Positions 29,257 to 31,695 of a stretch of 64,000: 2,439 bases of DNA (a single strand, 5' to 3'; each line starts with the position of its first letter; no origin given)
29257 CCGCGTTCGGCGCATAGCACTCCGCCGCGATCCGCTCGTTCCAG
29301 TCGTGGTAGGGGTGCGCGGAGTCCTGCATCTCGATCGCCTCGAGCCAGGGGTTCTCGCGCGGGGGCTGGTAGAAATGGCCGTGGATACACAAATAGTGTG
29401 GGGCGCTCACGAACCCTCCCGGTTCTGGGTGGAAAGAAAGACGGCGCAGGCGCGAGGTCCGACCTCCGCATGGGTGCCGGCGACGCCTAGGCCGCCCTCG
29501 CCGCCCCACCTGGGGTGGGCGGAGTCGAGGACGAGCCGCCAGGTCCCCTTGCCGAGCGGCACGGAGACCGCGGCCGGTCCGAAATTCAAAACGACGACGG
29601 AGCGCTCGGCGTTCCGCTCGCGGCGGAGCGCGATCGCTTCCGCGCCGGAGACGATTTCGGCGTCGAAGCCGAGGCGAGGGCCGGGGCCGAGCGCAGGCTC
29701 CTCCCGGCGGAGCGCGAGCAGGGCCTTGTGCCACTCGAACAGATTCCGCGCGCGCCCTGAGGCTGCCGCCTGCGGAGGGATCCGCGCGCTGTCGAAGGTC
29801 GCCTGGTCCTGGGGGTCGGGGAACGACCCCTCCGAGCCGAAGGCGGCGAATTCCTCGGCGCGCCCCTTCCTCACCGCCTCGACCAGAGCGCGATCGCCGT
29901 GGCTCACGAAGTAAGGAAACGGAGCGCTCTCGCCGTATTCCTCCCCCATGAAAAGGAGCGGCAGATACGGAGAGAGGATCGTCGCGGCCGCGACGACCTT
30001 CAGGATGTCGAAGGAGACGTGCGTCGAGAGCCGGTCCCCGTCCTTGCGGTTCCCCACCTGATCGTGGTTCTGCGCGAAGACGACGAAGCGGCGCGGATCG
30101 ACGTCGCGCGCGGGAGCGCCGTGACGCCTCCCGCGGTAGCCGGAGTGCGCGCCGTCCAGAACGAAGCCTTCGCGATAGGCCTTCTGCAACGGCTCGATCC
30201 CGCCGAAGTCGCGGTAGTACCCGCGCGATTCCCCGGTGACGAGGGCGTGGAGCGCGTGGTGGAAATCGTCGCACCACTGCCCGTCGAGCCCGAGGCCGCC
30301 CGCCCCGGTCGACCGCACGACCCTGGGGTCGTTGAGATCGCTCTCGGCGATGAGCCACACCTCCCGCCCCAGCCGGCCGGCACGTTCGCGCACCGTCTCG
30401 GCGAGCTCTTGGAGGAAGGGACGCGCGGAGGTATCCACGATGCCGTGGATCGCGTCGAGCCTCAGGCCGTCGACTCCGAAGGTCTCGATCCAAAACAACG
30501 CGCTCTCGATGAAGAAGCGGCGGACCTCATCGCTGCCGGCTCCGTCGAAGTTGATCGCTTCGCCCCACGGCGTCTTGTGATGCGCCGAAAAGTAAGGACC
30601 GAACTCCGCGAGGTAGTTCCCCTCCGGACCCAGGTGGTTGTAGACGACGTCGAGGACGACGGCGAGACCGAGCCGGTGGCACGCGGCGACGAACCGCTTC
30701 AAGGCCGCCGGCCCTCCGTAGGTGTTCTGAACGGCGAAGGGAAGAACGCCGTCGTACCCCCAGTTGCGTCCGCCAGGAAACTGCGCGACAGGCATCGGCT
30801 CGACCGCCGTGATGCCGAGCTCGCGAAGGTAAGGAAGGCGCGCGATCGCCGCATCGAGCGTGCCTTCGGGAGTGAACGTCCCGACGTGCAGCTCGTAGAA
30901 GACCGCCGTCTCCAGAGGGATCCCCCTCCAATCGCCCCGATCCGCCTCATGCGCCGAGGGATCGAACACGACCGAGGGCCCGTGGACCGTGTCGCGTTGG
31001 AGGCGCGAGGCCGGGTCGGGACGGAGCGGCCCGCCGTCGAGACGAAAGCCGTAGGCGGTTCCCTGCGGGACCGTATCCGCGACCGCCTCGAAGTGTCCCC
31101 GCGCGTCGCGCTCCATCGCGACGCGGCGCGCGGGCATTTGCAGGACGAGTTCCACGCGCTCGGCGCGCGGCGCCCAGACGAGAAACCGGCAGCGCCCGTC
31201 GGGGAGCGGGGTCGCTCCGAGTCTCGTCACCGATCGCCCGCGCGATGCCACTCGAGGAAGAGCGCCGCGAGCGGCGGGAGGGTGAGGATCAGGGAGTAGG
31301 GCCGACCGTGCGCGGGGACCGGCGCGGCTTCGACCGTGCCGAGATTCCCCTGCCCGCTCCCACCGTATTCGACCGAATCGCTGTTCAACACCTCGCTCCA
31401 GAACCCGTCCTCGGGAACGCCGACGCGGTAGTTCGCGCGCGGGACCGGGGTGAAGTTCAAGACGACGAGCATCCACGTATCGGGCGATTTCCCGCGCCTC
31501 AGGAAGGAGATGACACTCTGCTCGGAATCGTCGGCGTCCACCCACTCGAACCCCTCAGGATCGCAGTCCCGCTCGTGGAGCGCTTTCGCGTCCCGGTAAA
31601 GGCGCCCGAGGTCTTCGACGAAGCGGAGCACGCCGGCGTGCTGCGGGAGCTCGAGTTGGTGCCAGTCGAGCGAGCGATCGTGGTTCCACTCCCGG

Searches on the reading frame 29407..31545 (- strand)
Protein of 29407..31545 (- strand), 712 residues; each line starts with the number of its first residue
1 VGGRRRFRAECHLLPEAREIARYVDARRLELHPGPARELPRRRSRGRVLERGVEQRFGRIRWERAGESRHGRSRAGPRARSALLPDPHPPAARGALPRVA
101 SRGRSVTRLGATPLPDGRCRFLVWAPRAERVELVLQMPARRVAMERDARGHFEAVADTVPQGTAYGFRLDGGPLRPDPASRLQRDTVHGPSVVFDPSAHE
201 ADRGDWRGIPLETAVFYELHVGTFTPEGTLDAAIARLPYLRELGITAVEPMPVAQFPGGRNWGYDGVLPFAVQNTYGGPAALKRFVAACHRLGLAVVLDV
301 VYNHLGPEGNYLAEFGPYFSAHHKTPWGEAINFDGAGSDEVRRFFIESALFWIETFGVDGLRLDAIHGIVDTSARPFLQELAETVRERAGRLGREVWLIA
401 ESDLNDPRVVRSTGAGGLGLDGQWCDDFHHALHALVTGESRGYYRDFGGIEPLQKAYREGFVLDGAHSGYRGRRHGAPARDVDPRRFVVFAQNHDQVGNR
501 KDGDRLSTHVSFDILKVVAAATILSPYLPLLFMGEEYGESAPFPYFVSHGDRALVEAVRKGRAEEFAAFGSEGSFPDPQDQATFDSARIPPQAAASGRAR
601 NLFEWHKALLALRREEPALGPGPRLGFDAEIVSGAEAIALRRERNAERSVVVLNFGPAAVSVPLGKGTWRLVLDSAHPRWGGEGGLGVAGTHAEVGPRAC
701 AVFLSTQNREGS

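Call 7: search_protein_families(library=pfam, proteins=[window:29407-31545:-], max_evalue=0.001)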
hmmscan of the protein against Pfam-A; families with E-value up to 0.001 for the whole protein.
window:29407-31545:- (712 aa): 3 families
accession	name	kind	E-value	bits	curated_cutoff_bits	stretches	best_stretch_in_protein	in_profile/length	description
PF00128.31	Alpha-amylase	-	5e-19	69.3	22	1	223-313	15-100/446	Alpha amylase, catalytic domain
PF11941.14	DUF3459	-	9.3e-12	45.6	22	1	605-702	1-89/90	Domain of unknown function (DUF3459)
PF02922.24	CBM_48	-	6.8e-09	36.4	22.4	1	109-171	2-70/83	Carbohydrate-binding module 48 (Isoamylase N-terminal domain)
